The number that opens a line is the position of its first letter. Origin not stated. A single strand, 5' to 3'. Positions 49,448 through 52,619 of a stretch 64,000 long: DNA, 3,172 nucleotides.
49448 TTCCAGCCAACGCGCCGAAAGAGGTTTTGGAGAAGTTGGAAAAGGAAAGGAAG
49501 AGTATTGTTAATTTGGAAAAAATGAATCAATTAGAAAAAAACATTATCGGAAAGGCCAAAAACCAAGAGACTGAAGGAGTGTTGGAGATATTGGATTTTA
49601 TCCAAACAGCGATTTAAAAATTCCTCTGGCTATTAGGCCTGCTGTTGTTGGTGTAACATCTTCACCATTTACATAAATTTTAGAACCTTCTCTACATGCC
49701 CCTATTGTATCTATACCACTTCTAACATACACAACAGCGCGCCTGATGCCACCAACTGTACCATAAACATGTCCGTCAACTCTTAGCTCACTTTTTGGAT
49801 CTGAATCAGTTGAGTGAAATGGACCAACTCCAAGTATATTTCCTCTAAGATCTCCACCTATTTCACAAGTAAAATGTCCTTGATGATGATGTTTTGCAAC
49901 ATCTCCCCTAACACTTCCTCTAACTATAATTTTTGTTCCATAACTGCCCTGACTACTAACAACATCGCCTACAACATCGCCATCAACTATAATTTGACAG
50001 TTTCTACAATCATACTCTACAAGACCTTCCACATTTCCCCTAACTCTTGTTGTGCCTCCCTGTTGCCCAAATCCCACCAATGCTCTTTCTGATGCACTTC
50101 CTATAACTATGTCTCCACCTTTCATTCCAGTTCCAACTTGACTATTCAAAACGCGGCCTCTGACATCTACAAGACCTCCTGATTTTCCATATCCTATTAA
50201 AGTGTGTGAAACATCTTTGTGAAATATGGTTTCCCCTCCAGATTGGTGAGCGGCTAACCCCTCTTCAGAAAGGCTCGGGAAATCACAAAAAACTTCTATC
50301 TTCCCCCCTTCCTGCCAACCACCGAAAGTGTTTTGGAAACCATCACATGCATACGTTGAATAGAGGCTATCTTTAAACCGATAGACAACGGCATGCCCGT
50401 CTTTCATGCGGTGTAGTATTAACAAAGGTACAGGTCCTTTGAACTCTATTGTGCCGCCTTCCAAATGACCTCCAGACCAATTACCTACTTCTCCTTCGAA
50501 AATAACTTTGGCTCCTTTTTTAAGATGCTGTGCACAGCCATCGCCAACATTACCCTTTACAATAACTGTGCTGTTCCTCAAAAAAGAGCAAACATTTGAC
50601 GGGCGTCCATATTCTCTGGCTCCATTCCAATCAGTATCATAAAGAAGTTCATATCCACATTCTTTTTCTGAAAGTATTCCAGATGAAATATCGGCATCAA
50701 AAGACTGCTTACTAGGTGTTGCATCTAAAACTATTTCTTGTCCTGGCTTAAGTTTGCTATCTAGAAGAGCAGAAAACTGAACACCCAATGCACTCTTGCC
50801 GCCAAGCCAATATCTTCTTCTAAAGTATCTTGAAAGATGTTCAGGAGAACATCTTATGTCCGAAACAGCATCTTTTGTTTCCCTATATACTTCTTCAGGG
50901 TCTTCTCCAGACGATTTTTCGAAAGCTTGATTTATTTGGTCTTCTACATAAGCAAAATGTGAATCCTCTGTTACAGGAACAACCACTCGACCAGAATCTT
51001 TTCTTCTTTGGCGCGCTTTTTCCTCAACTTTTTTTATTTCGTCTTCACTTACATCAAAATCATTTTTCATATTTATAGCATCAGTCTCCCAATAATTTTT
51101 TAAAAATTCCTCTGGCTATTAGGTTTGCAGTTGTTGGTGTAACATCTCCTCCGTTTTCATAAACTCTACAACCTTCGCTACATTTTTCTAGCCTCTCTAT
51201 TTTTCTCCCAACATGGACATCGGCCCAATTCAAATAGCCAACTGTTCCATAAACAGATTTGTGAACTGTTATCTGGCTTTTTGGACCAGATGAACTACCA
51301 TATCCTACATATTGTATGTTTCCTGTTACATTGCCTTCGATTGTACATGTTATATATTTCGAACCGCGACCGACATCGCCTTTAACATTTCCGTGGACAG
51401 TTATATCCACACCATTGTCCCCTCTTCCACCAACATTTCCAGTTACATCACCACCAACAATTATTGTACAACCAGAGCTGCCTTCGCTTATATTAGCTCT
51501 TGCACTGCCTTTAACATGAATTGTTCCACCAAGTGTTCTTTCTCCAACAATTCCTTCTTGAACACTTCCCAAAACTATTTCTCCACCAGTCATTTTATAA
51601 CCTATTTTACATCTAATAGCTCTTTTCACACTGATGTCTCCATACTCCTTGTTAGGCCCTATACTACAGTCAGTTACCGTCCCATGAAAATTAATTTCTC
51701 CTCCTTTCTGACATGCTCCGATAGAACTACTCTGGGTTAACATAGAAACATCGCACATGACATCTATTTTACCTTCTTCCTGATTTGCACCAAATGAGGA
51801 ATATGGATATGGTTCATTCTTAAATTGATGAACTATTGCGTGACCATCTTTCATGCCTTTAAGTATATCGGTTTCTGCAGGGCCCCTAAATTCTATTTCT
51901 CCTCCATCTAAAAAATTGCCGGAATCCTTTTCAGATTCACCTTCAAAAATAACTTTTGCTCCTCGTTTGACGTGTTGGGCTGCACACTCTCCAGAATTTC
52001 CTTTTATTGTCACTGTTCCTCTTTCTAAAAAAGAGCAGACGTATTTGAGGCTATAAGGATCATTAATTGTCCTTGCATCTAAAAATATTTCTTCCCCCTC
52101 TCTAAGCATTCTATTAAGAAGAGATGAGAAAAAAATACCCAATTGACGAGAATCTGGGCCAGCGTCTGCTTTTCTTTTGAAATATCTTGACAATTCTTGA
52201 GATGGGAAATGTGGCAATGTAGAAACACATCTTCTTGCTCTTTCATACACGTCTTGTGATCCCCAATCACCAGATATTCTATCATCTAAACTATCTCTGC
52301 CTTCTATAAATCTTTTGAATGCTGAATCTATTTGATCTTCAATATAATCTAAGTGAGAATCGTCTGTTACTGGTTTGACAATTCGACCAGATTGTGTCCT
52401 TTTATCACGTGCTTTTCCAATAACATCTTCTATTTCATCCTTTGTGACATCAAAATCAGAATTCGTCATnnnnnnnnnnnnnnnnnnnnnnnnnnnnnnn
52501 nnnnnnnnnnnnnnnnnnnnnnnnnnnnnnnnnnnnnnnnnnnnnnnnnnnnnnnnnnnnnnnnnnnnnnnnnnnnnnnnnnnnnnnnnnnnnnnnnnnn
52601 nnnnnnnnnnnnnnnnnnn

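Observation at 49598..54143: GC-richer four-gene operon with tandem GXGXG beta-helix paralogues and a 3' gene-conversion tract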

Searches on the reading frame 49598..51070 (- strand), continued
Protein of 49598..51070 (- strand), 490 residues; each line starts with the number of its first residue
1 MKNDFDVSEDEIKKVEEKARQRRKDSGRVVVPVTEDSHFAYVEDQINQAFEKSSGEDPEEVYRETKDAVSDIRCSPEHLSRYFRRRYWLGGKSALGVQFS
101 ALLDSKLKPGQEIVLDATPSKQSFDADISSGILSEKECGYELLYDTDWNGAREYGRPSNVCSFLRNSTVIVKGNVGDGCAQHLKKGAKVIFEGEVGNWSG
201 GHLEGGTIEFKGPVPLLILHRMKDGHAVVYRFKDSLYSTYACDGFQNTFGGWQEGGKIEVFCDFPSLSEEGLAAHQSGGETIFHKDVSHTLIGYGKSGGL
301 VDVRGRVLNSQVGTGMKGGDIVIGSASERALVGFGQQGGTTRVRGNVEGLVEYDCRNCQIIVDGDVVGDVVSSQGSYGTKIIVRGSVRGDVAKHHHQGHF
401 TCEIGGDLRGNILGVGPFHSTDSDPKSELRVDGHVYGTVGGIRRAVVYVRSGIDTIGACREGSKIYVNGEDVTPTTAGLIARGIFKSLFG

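Call 67: fold_search(model_id=the predicted structure, library=viral)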
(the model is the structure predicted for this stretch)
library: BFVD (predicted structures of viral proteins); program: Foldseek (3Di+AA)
matches with E <= 10: 280; with E <= 0.001: 0
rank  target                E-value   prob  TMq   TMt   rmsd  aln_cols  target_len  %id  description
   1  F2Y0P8                6.0e-02  0.60  0.22  0.26  13.3       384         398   18  (no name in the UniProt tables at hand)
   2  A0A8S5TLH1            6.5e-02  0.16  0.14  0.14  16.2       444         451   14  E3 ubiquitin-protein ligase [Podoviridae sp. ctz6O13]
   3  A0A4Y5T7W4            1.2e-01  0.21  0.13  0.20  13.1       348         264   14  Uncharacterized protein [Ranavirus ambystoma1]
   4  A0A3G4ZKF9            1.6e-01  0.33  0.23  0.21  14.3       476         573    7  Uncharacterized protein [Terrestrivirus sp.]
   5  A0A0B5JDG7            2.1e-01  0.07  0.11  0.11  16.4       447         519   12  Uncharacterized protein [Pandoravirus inopinatum]
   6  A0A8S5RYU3            2.2e-01  0.18  0.19  0.11  13.8       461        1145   11  Neck appendage protein [Myoviridae sp. ctNQV2]
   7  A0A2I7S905            3.7e-01  0.13  0.15  0.09  21.1       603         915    8  Coil containing protein [Vibrio phage 2.130.O._10N.222.46.C2]
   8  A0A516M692            4.0e-01  0.04  0.10  0.07  18.3       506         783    4  (no name in the UniProt tables at hand)
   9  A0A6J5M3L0            4.2e-01  0.09  0.15  0.15  16.0       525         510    9  Autotransporter-associated beta strand repeat [uncultured Caudovirales phage]
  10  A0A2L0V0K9            4.2e-01  0.06  0.15  0.09  13.9       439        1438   11  High-affnity carbon uptake protein Hat/HatR [Agrobacterium phage Atu_ph07]
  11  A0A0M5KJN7            4.4e-01  0.16  0.18  0.16  12.7       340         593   13  (no name in the UniProt tables at hand)
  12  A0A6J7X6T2            4.4e-01  0.08  0.14  0.10  36.3       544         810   10  Uncharacterized protein [uncultured Caudovirales phage]
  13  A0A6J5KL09            4.4e-01  0.03  0.09  0.07  20.6       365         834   12  Parallel beta-helix repeat [uncultured Caudovirales phage]
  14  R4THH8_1              4.6e-01  0.16  0.20  0.11  21.2       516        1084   11  (no name in the UniProt tables at hand)
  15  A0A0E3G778            5.0e-01  0.05  0.12  0.07  16.8       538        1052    9  Baseplate wedge initiator [Synechococcus phage ACG-2014f]
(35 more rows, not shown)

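Call 68: search_protein_families(library=pfam, alignment_id=A3, max_evalue=0.01)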
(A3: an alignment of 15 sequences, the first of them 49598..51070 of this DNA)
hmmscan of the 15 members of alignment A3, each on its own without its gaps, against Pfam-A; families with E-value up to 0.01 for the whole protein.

A. member 1, window:49598-51070:- (490 aa): 0 families

B. families by the number of members that match (of 15 scanned): 2 families
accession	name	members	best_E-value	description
PF01493.24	GXGXG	3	7.4e-05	GXGXG motif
PF04519.19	Bactofilin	1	0.0043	Polymer-forming cytoskeletal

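Call 69: search_protein_families(library=pfam, proteins=[P0023, P0024, P0025, P0026, P0027, P0028, P0029, P0030, P0035, P0056], max_evalue=0.001)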
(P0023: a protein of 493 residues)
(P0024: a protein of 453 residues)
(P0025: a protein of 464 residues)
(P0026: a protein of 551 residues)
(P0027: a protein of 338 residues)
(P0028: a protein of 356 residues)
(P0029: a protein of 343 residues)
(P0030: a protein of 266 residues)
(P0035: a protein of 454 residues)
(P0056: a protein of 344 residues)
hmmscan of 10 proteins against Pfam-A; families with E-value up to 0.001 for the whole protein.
P0023 (493 aa): 1 family
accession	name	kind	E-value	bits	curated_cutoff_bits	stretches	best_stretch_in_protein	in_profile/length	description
PF01493.24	GXGXG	-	1.1e-08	35.3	32.5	1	177-294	27-143/190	GXGXG motif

P0024 (453 aa): 0 families

P0025 (464 aa): 1 family
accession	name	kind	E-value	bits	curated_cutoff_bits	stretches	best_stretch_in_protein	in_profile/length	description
PF01493.24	GXGXG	-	1.8e-05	24.8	32.5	0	134-214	44-110/190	GXGXG motif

P0026 (551 aa): 2 families
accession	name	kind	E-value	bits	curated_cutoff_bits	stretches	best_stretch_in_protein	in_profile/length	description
PF07719.23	TPR_2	-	2.9e-05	24.3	27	0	58-76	16-34/34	Tetratricopeptide repeat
PF13414.12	TPR_11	-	9.6e-05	22.4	26.8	0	58-86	9-37/42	TPR repeat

P0027 (338 aa): 1 family
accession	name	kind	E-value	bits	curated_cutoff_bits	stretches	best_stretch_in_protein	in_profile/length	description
PF01493.24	GXGXG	-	1.9e-25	90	32.5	3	161-291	38-160/190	GXGXG motif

P0028 (356 aa): 1 family
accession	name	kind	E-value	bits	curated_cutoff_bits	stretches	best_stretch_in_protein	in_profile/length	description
PF01493.24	GXGXG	-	2e-07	31.2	32.5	0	217-282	118-181/190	GXGXG motif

P0029 (343 aa): 1 family
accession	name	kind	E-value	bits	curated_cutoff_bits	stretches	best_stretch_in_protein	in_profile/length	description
PF01493.24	GXGXG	-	1.8e-18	67.2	32.5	2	132-236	47-162/190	GXGXG motif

P0030 (266 aa): 1 family
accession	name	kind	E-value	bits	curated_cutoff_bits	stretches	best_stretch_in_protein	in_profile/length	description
PF01493.24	GXGXG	-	9e-10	38.8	32.5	1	91-156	101-165/190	GXGXG motif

P0035 (454 aa): 5 families
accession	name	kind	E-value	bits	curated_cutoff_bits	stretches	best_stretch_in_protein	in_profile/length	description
PF01493.24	GXGXG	-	1.7e-10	41.2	32.5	1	172-287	45-169/190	GXGXG motif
PF07719.23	TPR_2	-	1.4e-08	34.7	27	0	376-404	2-30/34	Tetratricopeptide repeat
PF14559.12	TPR_19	-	4.9e-07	30.4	25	1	345-400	2-50/68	Tetratricopeptide repeat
PF13181.12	TPR_8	-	8.7e-06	26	25.7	0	376-405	2-31/34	Tetratricopeptide repeat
PF00515.34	TPR_1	-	1.8e-05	24.8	27.8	0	376-404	2-30/34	Tetratricopeptide repeat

P0056 (344 aa): 1 family
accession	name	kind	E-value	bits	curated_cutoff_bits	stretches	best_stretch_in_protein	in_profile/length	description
PF01493.24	GXGXG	-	2.7e-18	66.6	32.5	1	188-313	57-174/190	GXGXG motif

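Call 96: search_protein_families(library=ncbifam, proteins=[P0056, P0088, P0062, P0140, P0035, P0027, P0029, P0134, P0152, P0157], max_evalue=0.001)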
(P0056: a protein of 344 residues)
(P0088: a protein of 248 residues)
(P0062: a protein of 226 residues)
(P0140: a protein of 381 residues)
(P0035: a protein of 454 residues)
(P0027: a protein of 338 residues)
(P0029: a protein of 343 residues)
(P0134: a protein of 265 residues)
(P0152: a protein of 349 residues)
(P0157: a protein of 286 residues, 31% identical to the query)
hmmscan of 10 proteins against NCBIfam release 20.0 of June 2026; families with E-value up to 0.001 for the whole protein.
P0056 (344 aa): 3 families
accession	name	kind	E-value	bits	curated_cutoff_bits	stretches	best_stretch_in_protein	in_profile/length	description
TIGR03122.1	one_C_dehyd_C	equivalog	4.9e-47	160.3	130.65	2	136-265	53-189/260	formylmethanofuran dehydrogenase subunit C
NF042910.1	FMH_DH_FwdC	exception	1.8e-36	125.6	340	2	141-251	59-176/271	tungsten-dependent formylmethanofuran dehydrogenase subunit FwdC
NF008730.0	PRK11750.1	equivalog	5.1e-08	30.7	1047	1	168-314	1274-1413/1490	glutamate synthase large subunit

P0088 (248 aa): 2 families
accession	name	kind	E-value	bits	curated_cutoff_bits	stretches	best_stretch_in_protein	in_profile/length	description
TIGR03122.1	one_C_dehyd_C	equivalog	2.9e-16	59.5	130.65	1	94-226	37-176/260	formylmethanofuran dehydrogenase subunit C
NF042910.1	FMH_DH_FwdC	exception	3.1e-10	39.5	340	1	126-224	70-175/271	tungsten-dependent formylmethanofuran dehydrogenase subunit FwdC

P0062 (226 aa): 3 families
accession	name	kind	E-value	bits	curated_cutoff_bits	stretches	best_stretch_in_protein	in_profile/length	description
TIGR03122.1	one_C_dehyd_C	equivalog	7.6e-26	90.9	130.65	1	70-222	62-223/260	formylmethanofuran dehydrogenase subunit C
NF042910.1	FMH_DH_FwdC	exception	2.3e-18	66.2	340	2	144-203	81-140/271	tungsten-dependent formylmethanofuran dehydrogenase subunit FwdC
NF008730.0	PRK11750.1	equivalog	0.00065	17.1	1047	0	110-195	1229-1321/1490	glutamate synthase large subunit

P0140 (381 aa): 2 families
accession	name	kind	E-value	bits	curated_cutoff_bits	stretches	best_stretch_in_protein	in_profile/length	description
TIGR03122.1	one_C_dehyd_C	equivalog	1.7e-39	135.6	130.65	2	102-285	22-208/260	formylmethanofuran dehydrogenase subunit C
NF042910.1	FMH_DH_FwdC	exception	3.2e-32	111.6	340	2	160-274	76-197/271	tungsten-dependent formylmethanofuran dehydrogenase subunit FwdC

P0035 (454 aa): 3 families
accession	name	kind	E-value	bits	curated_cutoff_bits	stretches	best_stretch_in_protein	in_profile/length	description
TIGR03122.1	one_C_dehyd_C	equivalog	7.7e-29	100.7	130.65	1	154-287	57-196/260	formylmethanofuran dehydrogenase subunit C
NF042910.1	FMH_DH_FwdC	exception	5.5e-24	84.6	340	1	163-285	67-194/271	tungsten-dependent formylmethanofuran dehydrogenase subunit FwdC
TIGR02795.1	tol_pal_ybgF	equivalog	0.00092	19.8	90.1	0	334-401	39-102/119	tol-pal system protein YbgF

P0027 (338 aa): 3 families
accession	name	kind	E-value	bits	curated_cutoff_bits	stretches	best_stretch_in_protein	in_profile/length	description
TIGR03122.1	one_C_dehyd_C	equivalog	8.2e-47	159.6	130.65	2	127-259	72-210/260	formylmethanofuran dehydrogenase subunit C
NF042910.1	FMH_DH_FwdC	exception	5.5e-33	114.2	340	2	127-258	73-210/271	tungsten-dependent formylmethanofuran dehydrogenase subunit FwdC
NF008730.0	PRK11750.1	equivalog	7.7e-07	26.8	1047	1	197-316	1274-1385/1490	glutamate synthase large subunit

P0029 (343 aa): 3 families
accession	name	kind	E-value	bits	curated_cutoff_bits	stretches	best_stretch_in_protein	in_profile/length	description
TIGR03122.1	one_C_dehyd_C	equivalog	8.5e-43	146.5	130.65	2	187-320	74-214/260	formylmethanofuran dehydrogenase subunit C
NF042910.1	FMH_DH_FwdC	exception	2.1e-31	109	340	2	186-316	74-211/271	tungsten-dependent formylmethanofuran dehydrogenase subunit FwdC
NF008730.0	PRK11750.1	equivalog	6.5e-06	23.7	1047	0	153-221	1251-1317/1490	glutamate synthase large subunit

P0134 (265 aa): 2 families
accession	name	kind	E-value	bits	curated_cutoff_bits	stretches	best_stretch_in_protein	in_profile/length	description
TIGR03122.1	one_C_dehyd_C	equivalog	4.1e-10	39.3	130.65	1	168-216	156-204/260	formylmethanofuran dehydrogenase subunit C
NF042910.1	FMH_DH_FwdC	exception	7.2e-10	38.3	340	1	169-245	94-177/271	tungsten-dependent formylmethanofuran dehydrogenase subunit FwdC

P0152 (349 aa): 3 families
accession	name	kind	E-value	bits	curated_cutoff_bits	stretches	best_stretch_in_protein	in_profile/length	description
TIGR03122.1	one_C_dehyd_C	equivalog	1.5e-14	53.9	130.65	2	141-209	143-213/260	formylmethanofuran dehydrogenase subunit C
NF042910.1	FMH_DH_FwdC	exception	4e-11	42.5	340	1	98-208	94-213/271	tungsten-dependent formylmethanofuran dehydrogenase subunit FwdC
NF008730.0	PRK11750.1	equivalog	2e-06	25.4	1047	1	117-211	1333-1426/1490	glutamate synthase large subunit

P0157 (286 aa): 3 families
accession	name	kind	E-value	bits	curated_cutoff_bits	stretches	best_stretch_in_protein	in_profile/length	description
TIGR03122.1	one_C_dehyd_C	equivalog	4e-62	209.8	130.65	1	6-261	2-260/260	formylmethanofuran dehydrogenase subunit C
NF042910.1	FMH_DH_FwdC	exception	2.2e-51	174.5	340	1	7-269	4-270/271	tungsten-dependent formylmethanofuran dehydrogenase subunit FwdC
NF008730.0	PRK11750.1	equivalog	8.9e-07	26.6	1047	1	99-221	1284-1408/1490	glutamate synthase large subunit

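Call 103: search_dna_similar(query=window:49598-51070:-, collection=phages, mode=protein, max_evalue=0.001, max_rows=10)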
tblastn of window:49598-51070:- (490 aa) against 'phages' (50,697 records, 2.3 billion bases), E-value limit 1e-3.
No match.

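Call 104: search_dna_similar(query=window:49598-51070:-, collection=plasmids, mode=protein, max_evalue=0.001, max_rows=10)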
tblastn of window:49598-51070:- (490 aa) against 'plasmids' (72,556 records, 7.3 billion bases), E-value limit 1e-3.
No match.

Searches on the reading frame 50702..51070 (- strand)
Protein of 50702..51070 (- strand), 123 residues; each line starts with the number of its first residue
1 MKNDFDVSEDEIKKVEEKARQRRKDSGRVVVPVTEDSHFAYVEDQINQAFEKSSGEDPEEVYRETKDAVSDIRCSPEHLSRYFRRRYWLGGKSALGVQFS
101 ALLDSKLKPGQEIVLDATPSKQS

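Call 94: search_solved_structures(query=A11, max_evalue=5)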
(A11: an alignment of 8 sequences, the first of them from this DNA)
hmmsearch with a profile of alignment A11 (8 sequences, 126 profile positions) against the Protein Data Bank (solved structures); distinct sequences matched with E-value up to 5: 3.
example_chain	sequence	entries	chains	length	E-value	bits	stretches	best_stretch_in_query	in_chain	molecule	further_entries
8fjg_A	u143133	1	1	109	0.24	15.2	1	11-61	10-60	H12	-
8qox_B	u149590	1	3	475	0.65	13.8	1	31-109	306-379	Conserved membrane protein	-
7esz_B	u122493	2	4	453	1.7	12.5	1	52-111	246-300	BACTERIA FACTOR A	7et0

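Call 95: search_protein_families(library=pfam, alignment_id=A11, max_evalue=0.5)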
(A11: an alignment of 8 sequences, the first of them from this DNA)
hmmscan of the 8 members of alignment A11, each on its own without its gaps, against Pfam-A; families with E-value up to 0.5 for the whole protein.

A. member 1, seq(123 aa): 2 families
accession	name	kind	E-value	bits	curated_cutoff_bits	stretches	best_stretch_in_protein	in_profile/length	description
PF09359.15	VTC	-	0.025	14.6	23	1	10-92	77-158/235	VTC domain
PF18929.5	DUF5678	-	0.079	13.3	23.2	0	54-67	21-34/49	Family of unknown function (DUF5678)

B. families by the number of members that match (of 8 scanned): 12 families
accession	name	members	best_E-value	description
PF08447.18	PAS_3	1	0.0062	PAS fold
PF01320.23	Colicin_Pyocin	1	0.012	Colicin immunity protein / pyocin immunity protein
PF09359.15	VTC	1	0.025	VTC domain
PF09188.15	DUF1951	1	0.027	Domain of unknown function (DUF1951)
PF20458.3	DUF6711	1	0.029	Family of unknown function (DUF6711)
PF13758.11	Prefoldin_3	1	0.077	Prefoldin subunit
PF18929.5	DUF5678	1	0.079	Family of unknown function (DUF5678)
PF25185.1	Tad3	1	0.085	Type I Thoeris inhibitor Tad3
PF23254.1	KH_PARP14_8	1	0.11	PARP14-like, eighth type I KH domain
PF14749.11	Acyl-CoA_ox_N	1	0.14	Acyl-coenzyme A oxidase N-terminal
PF00639.27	Rotamase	1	0.21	PPIC-type PPIASE domain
PF20990.2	DUF2207_C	1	0.25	Predicted membrane protein (DUF2207) C-terminal domain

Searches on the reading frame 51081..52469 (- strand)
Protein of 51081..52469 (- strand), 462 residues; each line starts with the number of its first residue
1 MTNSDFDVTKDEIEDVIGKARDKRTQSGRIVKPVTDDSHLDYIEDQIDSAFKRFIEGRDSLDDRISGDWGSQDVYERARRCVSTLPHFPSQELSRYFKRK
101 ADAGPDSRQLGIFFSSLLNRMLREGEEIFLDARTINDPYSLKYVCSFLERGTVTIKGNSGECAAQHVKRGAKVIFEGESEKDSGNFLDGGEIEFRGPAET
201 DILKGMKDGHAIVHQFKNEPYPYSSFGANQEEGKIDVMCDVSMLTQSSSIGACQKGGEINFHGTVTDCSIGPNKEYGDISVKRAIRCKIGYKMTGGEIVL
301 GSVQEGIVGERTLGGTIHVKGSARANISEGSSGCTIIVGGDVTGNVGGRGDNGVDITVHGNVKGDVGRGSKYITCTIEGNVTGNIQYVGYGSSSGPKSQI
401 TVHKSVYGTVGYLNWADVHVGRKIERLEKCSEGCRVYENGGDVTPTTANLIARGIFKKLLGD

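Call 3: search_protein_families(library=pfam, proteins=[window:51081-52469:-], max_evalue=1)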
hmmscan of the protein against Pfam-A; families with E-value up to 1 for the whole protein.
window:51081-52469:- (462 aa): 1 family
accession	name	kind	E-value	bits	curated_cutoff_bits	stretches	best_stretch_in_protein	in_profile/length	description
PF01493.24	GXGXG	-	0.0016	18.4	32.5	1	134-201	13-82/190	GXGXG motif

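Call 7: search_protein_families(library=ncbifam, proteins=[window:51081-52469:-], max_evalue=1)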
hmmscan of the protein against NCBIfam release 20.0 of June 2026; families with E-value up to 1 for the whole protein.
window:51081-52469:- (462 aa): 2 families
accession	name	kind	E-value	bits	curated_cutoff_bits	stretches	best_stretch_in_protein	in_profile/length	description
TIGR03122.1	one_C_dehyd_C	equivalog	1.1e-12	47.8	130.65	2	262-384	65-194/260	formylmethanofuran dehydrogenase subunit C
NF042910.1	FMH_DH_FwdC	exception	1.5e-12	47.1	340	2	136-283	67-209/271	tungsten-dependent formylmethanofuran dehydrogenase subunit FwdC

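Call 8: search_protein_families(library=phrogs, proteins=[window:51081-52469:-], max_evalue=0.1)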
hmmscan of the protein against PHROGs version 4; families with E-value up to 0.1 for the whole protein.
window:51081-52469:- (462 aa): 0 families

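Call 19: search_protein_families(library=padloc, proteins=[window:51081-52469:-], max_evalue=0.1)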
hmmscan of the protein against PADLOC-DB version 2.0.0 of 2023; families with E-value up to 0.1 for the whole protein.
window:51081-52469:- (462 aa): 0 families
